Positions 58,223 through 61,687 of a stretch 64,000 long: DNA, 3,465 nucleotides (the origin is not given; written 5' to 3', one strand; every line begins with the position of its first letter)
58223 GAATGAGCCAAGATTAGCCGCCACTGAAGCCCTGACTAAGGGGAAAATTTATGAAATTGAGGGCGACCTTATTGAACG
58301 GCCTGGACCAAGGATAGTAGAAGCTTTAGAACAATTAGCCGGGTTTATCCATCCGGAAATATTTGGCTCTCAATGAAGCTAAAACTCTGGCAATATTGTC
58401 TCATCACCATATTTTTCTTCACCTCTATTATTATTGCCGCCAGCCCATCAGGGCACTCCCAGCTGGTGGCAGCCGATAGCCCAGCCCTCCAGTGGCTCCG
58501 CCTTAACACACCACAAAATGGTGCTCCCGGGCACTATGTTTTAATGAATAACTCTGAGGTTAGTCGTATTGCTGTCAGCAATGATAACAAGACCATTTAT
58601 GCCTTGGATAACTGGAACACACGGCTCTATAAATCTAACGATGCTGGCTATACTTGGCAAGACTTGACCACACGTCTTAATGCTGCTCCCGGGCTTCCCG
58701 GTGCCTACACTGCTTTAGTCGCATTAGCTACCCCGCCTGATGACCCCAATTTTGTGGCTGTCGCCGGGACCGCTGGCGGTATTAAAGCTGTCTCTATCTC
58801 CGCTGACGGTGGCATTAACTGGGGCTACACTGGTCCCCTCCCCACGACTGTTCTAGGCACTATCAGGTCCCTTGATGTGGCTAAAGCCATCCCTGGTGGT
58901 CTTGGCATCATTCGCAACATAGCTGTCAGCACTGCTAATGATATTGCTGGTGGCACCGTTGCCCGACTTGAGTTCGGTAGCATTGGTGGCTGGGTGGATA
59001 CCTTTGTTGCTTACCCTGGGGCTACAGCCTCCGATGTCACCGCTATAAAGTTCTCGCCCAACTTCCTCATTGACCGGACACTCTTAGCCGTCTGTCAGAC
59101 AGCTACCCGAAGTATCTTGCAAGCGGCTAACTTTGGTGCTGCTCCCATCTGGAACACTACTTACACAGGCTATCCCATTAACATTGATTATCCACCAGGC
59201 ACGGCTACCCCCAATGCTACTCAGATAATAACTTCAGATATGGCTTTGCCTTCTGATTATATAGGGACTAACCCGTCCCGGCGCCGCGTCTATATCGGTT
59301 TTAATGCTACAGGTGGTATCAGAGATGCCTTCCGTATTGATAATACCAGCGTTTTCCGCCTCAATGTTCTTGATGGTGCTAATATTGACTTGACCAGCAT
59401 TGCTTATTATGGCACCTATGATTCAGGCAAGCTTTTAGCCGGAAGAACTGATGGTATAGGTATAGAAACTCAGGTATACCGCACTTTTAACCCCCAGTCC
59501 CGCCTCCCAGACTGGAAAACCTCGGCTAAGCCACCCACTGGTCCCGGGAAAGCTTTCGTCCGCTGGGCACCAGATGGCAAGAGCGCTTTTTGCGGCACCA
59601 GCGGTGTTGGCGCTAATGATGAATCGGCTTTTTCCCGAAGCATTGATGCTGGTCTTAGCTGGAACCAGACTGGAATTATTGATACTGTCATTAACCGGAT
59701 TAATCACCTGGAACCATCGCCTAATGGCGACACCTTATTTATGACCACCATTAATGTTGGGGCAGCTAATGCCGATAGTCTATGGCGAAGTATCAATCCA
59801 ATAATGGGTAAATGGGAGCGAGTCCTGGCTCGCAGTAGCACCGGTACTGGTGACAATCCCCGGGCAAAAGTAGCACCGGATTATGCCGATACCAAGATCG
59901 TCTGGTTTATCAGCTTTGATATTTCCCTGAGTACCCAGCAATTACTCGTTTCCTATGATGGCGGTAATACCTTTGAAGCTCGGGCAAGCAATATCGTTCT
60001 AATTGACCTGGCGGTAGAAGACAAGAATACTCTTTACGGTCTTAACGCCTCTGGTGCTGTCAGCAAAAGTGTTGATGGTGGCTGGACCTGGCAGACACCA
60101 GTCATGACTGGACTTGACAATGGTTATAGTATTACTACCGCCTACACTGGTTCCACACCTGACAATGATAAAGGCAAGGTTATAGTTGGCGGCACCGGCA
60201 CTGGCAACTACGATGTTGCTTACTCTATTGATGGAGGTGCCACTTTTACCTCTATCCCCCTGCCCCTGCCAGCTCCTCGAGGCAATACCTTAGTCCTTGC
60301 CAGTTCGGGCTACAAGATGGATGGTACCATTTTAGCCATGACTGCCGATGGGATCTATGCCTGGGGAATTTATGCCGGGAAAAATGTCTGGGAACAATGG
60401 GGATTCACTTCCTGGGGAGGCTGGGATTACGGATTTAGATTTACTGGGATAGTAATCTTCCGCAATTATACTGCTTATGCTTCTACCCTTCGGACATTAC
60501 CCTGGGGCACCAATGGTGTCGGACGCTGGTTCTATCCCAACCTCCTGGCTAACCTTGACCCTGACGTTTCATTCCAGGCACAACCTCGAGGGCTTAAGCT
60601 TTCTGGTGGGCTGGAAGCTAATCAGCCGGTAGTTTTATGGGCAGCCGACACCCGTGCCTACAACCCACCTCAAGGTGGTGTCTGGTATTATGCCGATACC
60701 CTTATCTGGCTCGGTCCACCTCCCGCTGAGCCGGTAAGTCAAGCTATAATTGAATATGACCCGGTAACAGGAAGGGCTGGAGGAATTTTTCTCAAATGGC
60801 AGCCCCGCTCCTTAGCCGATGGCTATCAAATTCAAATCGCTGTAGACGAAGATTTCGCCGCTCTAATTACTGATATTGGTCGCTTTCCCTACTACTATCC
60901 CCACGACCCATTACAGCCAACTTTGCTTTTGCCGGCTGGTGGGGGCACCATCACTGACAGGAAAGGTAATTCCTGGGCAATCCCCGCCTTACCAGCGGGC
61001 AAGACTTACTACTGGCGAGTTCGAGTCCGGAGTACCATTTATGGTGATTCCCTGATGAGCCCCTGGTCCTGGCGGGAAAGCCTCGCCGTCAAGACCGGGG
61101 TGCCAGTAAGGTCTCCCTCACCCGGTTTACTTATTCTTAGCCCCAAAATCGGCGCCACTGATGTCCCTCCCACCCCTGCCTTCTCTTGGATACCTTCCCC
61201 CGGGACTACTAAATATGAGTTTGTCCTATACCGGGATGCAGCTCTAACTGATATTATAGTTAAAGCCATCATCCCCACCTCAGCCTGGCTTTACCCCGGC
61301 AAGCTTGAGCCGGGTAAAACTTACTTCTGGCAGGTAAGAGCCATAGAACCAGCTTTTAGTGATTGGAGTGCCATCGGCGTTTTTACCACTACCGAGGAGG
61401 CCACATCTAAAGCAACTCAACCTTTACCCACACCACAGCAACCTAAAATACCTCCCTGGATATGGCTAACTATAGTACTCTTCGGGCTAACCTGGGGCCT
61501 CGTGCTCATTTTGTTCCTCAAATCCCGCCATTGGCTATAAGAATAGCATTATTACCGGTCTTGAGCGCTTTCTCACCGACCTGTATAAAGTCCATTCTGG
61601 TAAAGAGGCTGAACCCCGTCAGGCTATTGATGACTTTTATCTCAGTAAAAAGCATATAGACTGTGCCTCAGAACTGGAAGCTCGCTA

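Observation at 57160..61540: Second B12 riboswitch drives btuF plus a 1055-aa BNR beta-propeller surface protein - candidate cell-surface corrinoid capture protein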

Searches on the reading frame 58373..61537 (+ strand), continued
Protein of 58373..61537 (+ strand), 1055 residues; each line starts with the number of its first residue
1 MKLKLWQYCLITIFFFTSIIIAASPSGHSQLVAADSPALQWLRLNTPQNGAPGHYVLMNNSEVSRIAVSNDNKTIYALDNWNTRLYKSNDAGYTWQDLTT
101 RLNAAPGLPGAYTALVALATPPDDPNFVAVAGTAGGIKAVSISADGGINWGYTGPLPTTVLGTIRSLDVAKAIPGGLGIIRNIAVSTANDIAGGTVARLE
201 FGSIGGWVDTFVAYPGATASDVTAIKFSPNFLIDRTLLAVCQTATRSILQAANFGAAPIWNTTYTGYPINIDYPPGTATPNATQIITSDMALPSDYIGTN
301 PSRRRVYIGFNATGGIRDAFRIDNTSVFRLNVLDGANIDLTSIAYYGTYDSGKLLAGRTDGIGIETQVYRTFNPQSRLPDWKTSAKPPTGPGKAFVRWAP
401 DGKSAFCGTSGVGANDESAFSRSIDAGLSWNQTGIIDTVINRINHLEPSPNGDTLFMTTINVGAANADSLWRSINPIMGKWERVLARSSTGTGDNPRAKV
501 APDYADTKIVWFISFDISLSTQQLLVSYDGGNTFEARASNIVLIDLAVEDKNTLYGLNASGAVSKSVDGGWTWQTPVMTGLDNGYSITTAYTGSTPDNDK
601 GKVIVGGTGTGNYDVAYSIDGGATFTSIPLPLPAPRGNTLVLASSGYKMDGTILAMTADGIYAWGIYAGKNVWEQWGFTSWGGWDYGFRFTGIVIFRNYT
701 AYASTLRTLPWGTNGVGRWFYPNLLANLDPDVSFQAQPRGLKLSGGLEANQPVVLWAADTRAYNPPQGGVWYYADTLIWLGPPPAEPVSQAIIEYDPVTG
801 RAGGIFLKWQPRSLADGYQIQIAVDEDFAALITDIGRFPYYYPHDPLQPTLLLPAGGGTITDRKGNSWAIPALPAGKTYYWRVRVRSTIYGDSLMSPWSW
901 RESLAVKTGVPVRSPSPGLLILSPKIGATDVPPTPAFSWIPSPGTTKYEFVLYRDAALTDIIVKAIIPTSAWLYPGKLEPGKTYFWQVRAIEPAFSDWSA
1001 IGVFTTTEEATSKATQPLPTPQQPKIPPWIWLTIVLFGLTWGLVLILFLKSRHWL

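Call 36: fold_search(model_id=the predicted structure, library=pdb)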
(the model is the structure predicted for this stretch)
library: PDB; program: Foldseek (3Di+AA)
matches with E <= 10: 1951; with E <= 0.001: 644
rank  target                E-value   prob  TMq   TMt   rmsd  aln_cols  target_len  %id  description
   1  5jwz_A                2.2e-16  1.00  0.25  0.35  16.7       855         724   14  Structure of a Putative Xyloglucanase from the Cellulolytic Bacteria Streptomyces sp. SirexAA-E (released 2016-06-01)
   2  7kn8_A                3.5e-16  1.00  0.25  0.36  16.1       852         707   14  Crystal structure of the GH74 xyloglucanase from Xanthomonas campestris (Xcc1752) (released 2021-05-26)
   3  2cn2_A                8.7e-16  1.00  0.26  0.37  16.2       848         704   13  Crystal Structures of Clostridium thermocellum Xyloglucanase (released 2006-05-22)
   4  5fkt_B                5.0e-15  1.00  0.25  0.35  16.8       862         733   14  Unraveling the first step of xyloglucan degradation by the soil saprophyte Cellvibrio japonicus through the functional (released 2015-11-04)
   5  5fkr                  8.4e-15  1.00  0.25  0.35  16.8       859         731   14  Unraveling the first step of xyloglucan degradation by the soil saprophyte Cellvibrio japonicus through the functional a (released 2015-11-25)
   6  5fkt_A                1.2e-14  1.00  0.25  0.34  17.3       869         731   14  Unraveling the first step of xyloglucan degradation by the soil saprophyte Cellvibrio japonicus through the functional (released 2015-11-04)
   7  5fkq_A                3.0e-14  1.00  0.25  0.34  17.0       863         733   14  Unraveling the first step of xyloglucan degradation by the soil saprophyte Cellvibrio japonicus through the functional (released 2015-11-04)
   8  9bfu_A                7.3e-14  1.00  0.16  0.11  29.3      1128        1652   10  Cryo-EM structure of Sevenless extracellular domain (composite map of the dimer, pH 4.6) (released 2025-01-29)
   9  3ott_B                1.3e-13  1.00  0.21  0.29  22.3       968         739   11  Crystal Structure of the extracellular domain of the putative one component system BT4673 from B. thetaiotaomicron (released 2011-08-10)
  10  6fg9_A                1.8e-13  1.00  0.19  0.21  34.0      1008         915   10  Mouse SORCS2 ectodomain (sortilin related VPS10 domain containing receptor 2) (released 2018-08-01)
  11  6fg9_B                2.3e-13  1.00  0.17  0.19  33.7       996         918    9  Mouse SORCS2 ectodomain (sortilin related VPS10 domain containing receptor 2) (released 2018-08-01)
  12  4a2m_D                1.0e-12  1.00  0.21  0.28  22.5       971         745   11  Structure of the periplasmic domain of the heparin and heparan sulphate sensing hybrid two component system BT4663 in  (released 2012-05-02)
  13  1sqj_B                1.1e-12  1.00  0.23  0.30  18.4       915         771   14  Crystal Structure Analysis of Oligoxyloglucan reducing-end-specific cellobiohydrolase (OXG-RCBH) (released 2004-07-20)
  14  3va6_B                1.8e-12  1.00  0.22  0.29  23.3       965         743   12  Crystal Structure of the extracellular domain of the putative hybrid two component system BT4673 from B. thetaiotaomic (released 2012-06-13)
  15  3va6_A                2.2e-12  1.00  0.22  0.30  22.9       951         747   12  Crystal Structure of the extracellular domain of the putative hybrid two component system BT4673 from B. thetaiotaomic (released 2012-06-13)
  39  10gh_A                1.9e-09  1.00  0.15  0.15  30.4      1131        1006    9  Cryo-EM structure of Receptor Tyrosine Kinase ROS1 in complex with Fab-RX5 (released 2026-02-25)
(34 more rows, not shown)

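Call 51: search_solved_structures(query=A1, max_evalue=1)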
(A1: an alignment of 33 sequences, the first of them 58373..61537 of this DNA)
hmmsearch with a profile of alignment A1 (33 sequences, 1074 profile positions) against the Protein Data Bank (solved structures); distinct sequences matched with E-value up to 1: 25.
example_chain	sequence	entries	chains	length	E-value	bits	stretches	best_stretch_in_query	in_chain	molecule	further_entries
2cn2_A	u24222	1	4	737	2.5e-10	41.8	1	82-168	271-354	BETA-1,4-XYLOGLUCAN HYDROLASE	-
2cn3_A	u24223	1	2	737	3.7e-10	41.2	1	82-168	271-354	BETA-1,4-XYLOGLUCAN HYDROLASE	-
6x48_A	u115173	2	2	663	1.6e-08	35.8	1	82-168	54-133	Sortilin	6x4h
8t8r_A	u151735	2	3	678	2e-08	35.5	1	82-168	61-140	Sortilin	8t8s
4msl_A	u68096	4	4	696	2.3e-08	35.3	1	82-173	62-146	Sortilin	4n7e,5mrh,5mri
6eho_A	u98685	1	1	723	2.3e-08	35.3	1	82-173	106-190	Sortilin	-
3f6k_A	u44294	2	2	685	2.5e-08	35.2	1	82-168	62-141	Sortilin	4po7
9i0n_A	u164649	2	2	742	2.9e-08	35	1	82-174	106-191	Sortilin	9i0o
6x3l_A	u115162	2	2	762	3.6e-08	34.7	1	82-176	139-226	Sortilin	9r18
5znn_A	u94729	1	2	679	9e-08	33.3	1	82-175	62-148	Sortilin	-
5nmr_A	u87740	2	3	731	1.5e-07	32.6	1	82-177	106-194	Sortilin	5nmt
5nni_A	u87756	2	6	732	1.5e-07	32.6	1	82-177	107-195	Sortilin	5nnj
6fhp_A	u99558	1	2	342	6.5e-05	23.9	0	67-101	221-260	Dispase autolysis-inducing protein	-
5fzp_A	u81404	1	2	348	6.9e-05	23.8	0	67-101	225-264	DISPASE AUTOLYSIS-INDUCING PROTEIN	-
3b7f_A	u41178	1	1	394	0.00038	21.3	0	83-156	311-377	Glycosyl hydrolase, BNR repeat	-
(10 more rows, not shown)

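Call 79: search_protein_families(library=pfam, proteins=[L053:4152-5723:-, L053:2860-4065:-, L044:2500-4050:+, L033:4201-4653:-, L070:2865-3395:-, L031:21-1988:+, L062:5439-6107:+, L076:4616-6334:+, L040:11355-14552:+], max_evalue=0.01)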
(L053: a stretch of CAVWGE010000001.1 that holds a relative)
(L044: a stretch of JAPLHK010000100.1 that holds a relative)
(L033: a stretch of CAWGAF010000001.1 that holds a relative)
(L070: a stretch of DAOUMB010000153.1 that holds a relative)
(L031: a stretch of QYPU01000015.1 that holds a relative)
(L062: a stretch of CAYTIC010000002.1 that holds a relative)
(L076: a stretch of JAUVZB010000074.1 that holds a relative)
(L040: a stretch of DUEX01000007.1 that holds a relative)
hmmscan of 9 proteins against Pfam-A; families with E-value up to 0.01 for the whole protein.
L053:4152-5723:- (523 aa): 4 families
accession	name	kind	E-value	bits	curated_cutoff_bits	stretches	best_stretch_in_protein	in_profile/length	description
PF00437.27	T2SSE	-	2.4e-122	408.6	24.9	1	135-517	3-370/370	Type II/IV secretion system protein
PF05157.20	MshEN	-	4.7e-18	65.4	23.1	1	33-106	12-86/90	MshEN domain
PF13604.12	AAA_30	-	0.00011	22.5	27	1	264-306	8-50/191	AAA domain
PF25199.1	nSTAND_NTPase5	-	0.0056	17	34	0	275-322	42-90/145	Novel STAND NTPase 5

L053:2860-4065:- (401 aa): 2 families
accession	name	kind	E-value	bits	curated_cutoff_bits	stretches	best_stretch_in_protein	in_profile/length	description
PF00482.28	T2SSF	-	1.4e-55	187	25.2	2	66-189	1-125/125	Type II secretion system (T2SS), protein F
PF20990.2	DUF2207_C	-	0.0086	16.2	33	0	148-248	114-201/247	Predicted membrane protein (DUF2207) C-terminal domain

L044:2500-4050:+ (517 aa): 1 family
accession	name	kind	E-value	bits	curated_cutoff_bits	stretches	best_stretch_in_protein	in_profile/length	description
PF07705.17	CARDB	-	2.8e-07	31.1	22.7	1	247-339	20-100/101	CARDB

L033:4201-4653:- (150 aa): 1 family
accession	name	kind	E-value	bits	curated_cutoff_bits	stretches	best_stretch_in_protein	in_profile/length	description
PF07963.17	N_methyl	-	0.0033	17.4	21.2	1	21-41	5-25/27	Prokaryotic N-terminal methylation motif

L070:2865-3395:- (176 aa): 1 family
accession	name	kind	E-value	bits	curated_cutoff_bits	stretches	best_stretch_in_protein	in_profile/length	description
PF07963.17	N_methyl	-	1.1e-09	37.9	21.2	1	5-29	2-26/27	Prokaryotic N-terminal methylation motif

L031:21-1988:+ (656 aa): 2 families
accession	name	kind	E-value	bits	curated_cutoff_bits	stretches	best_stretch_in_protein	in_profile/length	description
PF05345.18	He_PIG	-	3.2e-22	79.2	24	2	2-72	16-95/96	Putative Ig domain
PF22352.2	K319L-like_PKD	-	0.0071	16.8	27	0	34-72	48-84/84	K319L-like, PKD domain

L062:5439-6107:+ (223 aa): 3 families
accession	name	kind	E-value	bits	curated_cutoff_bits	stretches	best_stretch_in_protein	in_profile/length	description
PF00730.31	HhH-GPD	-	4.7e-14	53.1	26.2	1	37-181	2-108/108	HhH-GPD superfamily base excision DNA repair protein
PF22175.2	Ogg-HhH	-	4.3e-05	23.6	27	1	34-178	23-163/173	8-oxoguanine DNA glycosylase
PF00633.29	HHH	-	0.0016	18.7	24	1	122-139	13-30/30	Helix-hairpin-helix motif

L076:4616-6334:+ (573 aa): 3 families
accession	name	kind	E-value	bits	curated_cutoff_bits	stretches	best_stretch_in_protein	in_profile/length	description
PF01833.30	TIG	-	2.1e-18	66.5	20.9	2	253-319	5-69/84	IPT/TIG domain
PF25788.1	Ig_Rha78A_N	-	3.2e-05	24.6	27.4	1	442-540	15-104/105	Rha78A-like, N-terminal immunoglobulin domain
PF19077.6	Big_13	-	0.0069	17.3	27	0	479-527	47-91/102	Bacterial Ig-like domain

L040:11355-14552:+ (1066 aa): 1 family
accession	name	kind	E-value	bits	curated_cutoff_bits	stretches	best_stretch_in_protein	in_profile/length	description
PF15902.12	Sortilin-Vps10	-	3.3e-09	36.5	33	1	79-155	1-68/446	Sortilin, neurotensin receptor 3,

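Call 92: find_encoding_contigs(protein=P0047, flank=8000, max_places=2)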
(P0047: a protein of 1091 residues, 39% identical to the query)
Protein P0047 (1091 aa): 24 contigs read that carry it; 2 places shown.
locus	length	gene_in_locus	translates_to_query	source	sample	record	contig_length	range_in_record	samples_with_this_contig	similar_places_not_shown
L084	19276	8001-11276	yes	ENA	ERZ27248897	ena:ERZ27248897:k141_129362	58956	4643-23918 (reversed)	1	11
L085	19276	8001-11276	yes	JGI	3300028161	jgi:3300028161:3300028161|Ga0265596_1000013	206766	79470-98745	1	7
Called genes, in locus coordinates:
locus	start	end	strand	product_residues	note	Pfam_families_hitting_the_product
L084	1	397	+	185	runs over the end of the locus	PF01765:RRF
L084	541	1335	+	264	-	PF01148:CTP_transf_1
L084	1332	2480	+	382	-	PF01408:GFO_IDH_MocA (weak), PF02670:DXP_reductoisom, PF03447:NAD_binding_3 (weak), PF08436:DXP_redisom_C, PF13288:DXPR_C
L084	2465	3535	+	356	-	PF02163:Peptidase_M50, PF00595:PDZ (weak), PF13180:PDZ_2, PF17820:PDZ_6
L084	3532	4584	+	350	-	PF04551:GcpE, PF26540:GcpE_C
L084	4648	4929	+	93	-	PF14333:DUF4389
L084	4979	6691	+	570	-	PF00587:tRNA-synt_2b, PF04073:tRNA_edit, PF03129:HGTP_anticodon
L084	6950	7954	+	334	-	PF01497:Peripla_BP_2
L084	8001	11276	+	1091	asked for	PF25788:Ig_Rha78A_N (faint)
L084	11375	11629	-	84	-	-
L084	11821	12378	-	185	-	-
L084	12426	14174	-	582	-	PF19077:Big_13 (faint), PF25788:Ig_Rha78A_N (faint), PF01833:TIG (weak)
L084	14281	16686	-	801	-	PF01588:tRNA_bind, PF03483:B3_4, PF03484:B5, PF17759:tRNA_synthFbeta, PF03147:FDX-ACB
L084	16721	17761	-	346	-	PF02912:Phe_tRNA-synt_N, PF01409:tRNA-synt_2d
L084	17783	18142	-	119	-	PF00453:Ribosomal_L20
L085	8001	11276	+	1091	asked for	PF25788:Ig_Rha78A_N (faint)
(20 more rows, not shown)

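Call 98: search_protein_representatives(protein=window:58373-61537:+)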
Query: 1055 residues. Proteins with E-value up to 0.001 (for the whole library): 3134; up to 1e-10: 1497; up to 1e-30: 400. The best 150 are listed.
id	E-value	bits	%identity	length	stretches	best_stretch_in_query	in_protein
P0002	0.0e+00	1370.2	62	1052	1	1-1052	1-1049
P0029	2.5e-188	644.7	43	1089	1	8-1047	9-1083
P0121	1.7e-144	499.7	44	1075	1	33-1050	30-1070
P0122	4.3e-133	461.9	39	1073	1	64-1050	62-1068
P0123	8.9e-127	440.9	40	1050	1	50-1024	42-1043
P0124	3.9e-113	395.8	39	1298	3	442-1052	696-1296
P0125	4.1e-104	365.9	34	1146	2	421-1052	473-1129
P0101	1.7e-103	363.8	35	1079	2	8-710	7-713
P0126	5.1e-99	349.0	35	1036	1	34-1052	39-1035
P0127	7.5e-99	348.5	35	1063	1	38-1036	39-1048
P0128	7.6e-99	348.5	37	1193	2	426-1053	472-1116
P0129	3.5e-98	346.3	36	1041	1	30-1052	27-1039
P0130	1.1e-97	344.7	36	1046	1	34-1038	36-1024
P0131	4.5e-96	339.3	36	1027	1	33-1052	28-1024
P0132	2.4e-95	336.8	37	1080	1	12-1052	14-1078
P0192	1.1e-59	218.8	31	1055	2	412-1010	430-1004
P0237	4.4e-52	193.6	33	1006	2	51-1023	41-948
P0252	8.9e-50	186.0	32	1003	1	33-1028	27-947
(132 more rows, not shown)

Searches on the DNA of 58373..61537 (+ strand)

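Call 19: search_rna_families(sources=[L001, L002, L004, L006, L007, L013, L040, L014], threshold=gathering)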
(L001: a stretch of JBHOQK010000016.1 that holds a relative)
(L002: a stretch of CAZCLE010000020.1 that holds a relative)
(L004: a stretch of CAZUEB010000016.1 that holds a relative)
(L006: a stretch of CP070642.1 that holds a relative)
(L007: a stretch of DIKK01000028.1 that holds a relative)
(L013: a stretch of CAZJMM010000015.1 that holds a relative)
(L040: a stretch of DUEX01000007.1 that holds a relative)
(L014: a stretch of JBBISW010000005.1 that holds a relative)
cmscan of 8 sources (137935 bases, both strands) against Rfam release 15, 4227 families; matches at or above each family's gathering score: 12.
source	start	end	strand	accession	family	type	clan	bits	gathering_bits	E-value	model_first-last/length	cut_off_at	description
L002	1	114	-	RF02541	LSU_rRNA_bacteria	Gene; rRNA;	CL00112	67.6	50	1.9e-17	1-114/2925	3'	Bacterial large subunit ribosomal RNA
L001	7768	7893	+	RF00174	Cobalamin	Cis-reg; riboswitch;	CL00101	44.1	31.5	1.7e-07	1-189/189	no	Cobalamin riboswitch aptamer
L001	6500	6625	+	RF00174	Cobalamin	Cis-reg; riboswitch;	CL00101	44.1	31.5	1.8e-07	1-189/189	no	Cobalamin riboswitch aptamer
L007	7745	7870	+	RF00174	Cobalamin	Cis-reg; riboswitch;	CL00101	43.7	31.5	2.3e-07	1-189/189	no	Cobalamin riboswitch aptamer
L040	2211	2290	+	RF01689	AdoCbl-II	Cis-reg; riboswitch;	CL00101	40.3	36.5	8.2e-06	1-81/81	no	AdoCbl-II (Cobalamin/B12) riboswitch aptamer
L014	6230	6355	+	RF00174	Cobalamin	Cis-reg; riboswitch;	CL00101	39.9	31.5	2.8e-06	1-189/189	no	Cobalamin riboswitch aptamer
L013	1857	1931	+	RF01689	AdoCbl-II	Cis-reg; riboswitch;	CL00101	39.3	36.5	1.7e-05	1-81/81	no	AdoCbl-II (Cobalamin/B12) riboswitch aptamer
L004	6761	6840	+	RF01689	AdoCbl-II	Cis-reg; riboswitch;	CL00101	37.2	36.5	7.6e-05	1-81/81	no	AdoCbl-II (Cobalamin/B12) riboswitch aptamer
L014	7686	7811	+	RF00174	Cobalamin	Cis-reg; riboswitch;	CL00101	34.7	31.5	8.9e-05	1-189/189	no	Cobalamin riboswitch aptamer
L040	3868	3993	+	RF00174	Cobalamin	Cis-reg; riboswitch;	CL00101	34.1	31.5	0.00013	1-189/189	no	Cobalamin riboswitch aptamer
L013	14657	14706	+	RF00005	tRNA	Gene; tRNA;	CL00001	33.3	29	0.0086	1-49/71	3'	tRNA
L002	1839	1964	+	RF00174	Cobalamin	Cis-reg; riboswitch;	CL00101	31.7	31.5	0.00064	1-189/189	no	Cobalamin riboswitch aptamer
